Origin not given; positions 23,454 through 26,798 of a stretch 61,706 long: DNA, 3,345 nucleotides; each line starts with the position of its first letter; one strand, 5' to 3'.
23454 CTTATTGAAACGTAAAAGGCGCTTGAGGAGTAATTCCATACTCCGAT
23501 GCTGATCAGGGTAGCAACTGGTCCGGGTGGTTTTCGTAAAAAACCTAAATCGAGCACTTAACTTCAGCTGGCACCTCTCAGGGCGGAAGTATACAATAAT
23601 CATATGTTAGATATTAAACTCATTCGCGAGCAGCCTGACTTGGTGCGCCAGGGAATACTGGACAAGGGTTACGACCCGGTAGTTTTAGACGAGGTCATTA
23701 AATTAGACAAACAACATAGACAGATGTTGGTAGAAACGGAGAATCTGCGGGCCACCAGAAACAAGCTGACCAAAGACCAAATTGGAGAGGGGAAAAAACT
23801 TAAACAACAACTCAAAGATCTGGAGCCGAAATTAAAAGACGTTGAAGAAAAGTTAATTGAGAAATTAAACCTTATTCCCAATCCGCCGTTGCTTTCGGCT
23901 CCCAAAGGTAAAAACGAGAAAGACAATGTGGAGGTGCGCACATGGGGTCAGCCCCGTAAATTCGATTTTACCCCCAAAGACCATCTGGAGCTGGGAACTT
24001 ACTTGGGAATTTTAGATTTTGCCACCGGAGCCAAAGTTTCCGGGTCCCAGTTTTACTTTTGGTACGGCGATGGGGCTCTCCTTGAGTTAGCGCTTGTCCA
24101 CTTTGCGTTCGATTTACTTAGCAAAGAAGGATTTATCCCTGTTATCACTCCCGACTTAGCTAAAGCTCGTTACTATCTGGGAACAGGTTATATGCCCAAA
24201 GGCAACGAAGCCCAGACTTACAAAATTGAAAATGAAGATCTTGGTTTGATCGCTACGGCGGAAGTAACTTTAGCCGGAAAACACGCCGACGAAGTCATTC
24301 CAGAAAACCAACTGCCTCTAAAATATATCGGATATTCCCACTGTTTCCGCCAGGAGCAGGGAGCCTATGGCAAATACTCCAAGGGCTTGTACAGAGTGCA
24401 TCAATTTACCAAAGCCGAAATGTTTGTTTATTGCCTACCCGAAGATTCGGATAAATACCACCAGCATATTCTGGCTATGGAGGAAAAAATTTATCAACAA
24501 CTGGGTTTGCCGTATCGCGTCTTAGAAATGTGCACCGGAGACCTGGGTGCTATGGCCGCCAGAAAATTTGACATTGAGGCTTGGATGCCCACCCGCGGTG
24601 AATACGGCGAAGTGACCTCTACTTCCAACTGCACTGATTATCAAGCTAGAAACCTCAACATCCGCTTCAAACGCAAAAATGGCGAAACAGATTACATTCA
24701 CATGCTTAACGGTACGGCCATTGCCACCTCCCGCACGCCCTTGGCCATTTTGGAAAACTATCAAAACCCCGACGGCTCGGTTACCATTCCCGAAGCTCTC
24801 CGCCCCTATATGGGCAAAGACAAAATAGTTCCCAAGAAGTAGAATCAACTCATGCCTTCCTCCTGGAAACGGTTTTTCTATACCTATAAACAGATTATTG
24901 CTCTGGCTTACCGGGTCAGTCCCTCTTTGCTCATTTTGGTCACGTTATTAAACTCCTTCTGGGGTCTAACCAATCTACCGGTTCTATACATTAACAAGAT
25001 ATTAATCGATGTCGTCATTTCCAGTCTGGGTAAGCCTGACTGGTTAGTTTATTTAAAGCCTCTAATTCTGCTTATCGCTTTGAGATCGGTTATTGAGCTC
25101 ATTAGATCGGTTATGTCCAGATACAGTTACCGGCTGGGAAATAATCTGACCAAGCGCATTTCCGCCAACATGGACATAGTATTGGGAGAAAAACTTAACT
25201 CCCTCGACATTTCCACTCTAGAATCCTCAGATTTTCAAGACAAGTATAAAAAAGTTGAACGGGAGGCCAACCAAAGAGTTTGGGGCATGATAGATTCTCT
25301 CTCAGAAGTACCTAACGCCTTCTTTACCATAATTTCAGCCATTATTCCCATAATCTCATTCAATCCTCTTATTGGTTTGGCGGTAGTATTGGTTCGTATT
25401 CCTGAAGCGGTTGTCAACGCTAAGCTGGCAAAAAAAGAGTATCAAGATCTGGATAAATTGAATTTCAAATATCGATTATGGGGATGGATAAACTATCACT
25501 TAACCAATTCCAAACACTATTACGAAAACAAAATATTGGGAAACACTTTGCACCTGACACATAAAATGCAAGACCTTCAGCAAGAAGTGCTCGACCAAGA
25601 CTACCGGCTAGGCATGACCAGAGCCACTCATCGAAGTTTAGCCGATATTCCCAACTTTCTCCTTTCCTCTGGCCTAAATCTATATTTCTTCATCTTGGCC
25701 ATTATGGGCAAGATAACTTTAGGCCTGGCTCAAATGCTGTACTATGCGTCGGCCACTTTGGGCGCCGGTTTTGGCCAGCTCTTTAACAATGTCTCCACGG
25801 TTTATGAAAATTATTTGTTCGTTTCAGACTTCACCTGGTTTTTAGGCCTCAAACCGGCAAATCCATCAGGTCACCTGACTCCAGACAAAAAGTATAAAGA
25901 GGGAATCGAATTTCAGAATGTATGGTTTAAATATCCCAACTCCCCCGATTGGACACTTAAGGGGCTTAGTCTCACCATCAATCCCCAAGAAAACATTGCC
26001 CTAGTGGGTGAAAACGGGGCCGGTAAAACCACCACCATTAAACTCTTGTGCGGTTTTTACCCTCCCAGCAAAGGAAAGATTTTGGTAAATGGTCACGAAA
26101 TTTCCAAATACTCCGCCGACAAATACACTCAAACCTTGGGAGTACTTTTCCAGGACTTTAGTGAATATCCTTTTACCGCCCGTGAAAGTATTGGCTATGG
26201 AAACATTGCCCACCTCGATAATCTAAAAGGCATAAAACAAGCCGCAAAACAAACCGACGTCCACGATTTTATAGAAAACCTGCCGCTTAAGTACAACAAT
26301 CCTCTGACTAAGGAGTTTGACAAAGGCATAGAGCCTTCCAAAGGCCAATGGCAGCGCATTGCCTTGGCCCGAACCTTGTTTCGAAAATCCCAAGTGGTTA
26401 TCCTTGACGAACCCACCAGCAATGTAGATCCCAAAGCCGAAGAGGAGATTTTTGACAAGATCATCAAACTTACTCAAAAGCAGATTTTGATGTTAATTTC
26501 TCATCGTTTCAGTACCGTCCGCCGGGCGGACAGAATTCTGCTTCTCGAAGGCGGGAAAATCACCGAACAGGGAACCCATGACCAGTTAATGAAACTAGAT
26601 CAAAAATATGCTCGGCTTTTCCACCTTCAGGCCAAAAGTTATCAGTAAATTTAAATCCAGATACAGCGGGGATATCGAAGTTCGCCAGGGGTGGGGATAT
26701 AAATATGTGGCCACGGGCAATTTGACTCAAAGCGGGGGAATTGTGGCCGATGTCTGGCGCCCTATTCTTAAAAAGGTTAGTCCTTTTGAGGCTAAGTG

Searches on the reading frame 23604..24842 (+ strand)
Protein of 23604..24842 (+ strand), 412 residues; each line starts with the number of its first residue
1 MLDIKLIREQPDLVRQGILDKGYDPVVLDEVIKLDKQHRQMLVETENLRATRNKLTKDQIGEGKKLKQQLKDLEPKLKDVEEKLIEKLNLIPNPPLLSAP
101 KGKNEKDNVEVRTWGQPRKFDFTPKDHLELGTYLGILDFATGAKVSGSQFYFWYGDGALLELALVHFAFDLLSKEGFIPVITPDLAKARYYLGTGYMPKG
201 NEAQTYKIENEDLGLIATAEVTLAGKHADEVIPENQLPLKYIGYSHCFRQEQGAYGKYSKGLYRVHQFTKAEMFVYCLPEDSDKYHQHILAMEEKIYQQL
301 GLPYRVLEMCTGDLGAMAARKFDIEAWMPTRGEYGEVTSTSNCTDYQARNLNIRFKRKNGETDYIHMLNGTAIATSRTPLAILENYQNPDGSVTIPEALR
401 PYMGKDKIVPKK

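Call 31: search_protein_families(library=pfam, proteins=[window:23604-24842:+], max_evalue=0.001)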
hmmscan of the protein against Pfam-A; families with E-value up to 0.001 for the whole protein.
window:23604-24842:+ (412 aa): 2 families
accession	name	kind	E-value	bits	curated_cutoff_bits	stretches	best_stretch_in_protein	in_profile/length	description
PF00587.30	tRNA-synt_2b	-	1.2e-38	133.4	29.3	1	208-386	5-179/179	tRNA synthetase class II core domain (G, H, P, S and T)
PF02403.27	Seryl_tRNA_N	-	3.6e-19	69.4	28.2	1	1-95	1-108/108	Seryl-tRNA synthetase N-terminal domain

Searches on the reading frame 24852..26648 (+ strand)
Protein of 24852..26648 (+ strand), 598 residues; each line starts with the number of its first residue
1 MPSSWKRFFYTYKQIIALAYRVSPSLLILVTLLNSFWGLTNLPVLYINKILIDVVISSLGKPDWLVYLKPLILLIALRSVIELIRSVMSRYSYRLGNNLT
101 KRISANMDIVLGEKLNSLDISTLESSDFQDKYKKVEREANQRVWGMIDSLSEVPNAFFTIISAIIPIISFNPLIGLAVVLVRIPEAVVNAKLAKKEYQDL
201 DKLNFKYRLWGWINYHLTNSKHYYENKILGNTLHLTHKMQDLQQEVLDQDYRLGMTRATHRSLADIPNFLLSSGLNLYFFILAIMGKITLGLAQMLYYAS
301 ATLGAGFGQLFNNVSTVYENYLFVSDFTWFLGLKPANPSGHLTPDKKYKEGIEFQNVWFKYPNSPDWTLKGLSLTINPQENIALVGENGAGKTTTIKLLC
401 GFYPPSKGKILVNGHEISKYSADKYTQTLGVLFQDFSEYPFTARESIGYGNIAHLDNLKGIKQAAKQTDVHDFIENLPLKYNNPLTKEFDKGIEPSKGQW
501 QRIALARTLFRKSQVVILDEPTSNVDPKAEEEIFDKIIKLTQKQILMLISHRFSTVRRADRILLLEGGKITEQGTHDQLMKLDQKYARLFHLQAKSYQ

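Call 31: search_protein_families(library=pfam, proteins=[window:24852-26648:+], max_evalue=0.001)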
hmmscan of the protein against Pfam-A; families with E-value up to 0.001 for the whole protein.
window:24852-26648:+ (598 aa): 2 families
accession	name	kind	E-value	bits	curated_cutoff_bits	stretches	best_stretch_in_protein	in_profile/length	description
PF00005.33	ABC_tran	-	4.4e-32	112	25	1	369-523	1-137/137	ABC transporter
PF13304.12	AAA_21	-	4.1e-07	30.8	27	0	502-547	244-294/304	AAA domain, putative AbiEii toxin, Type IV TA system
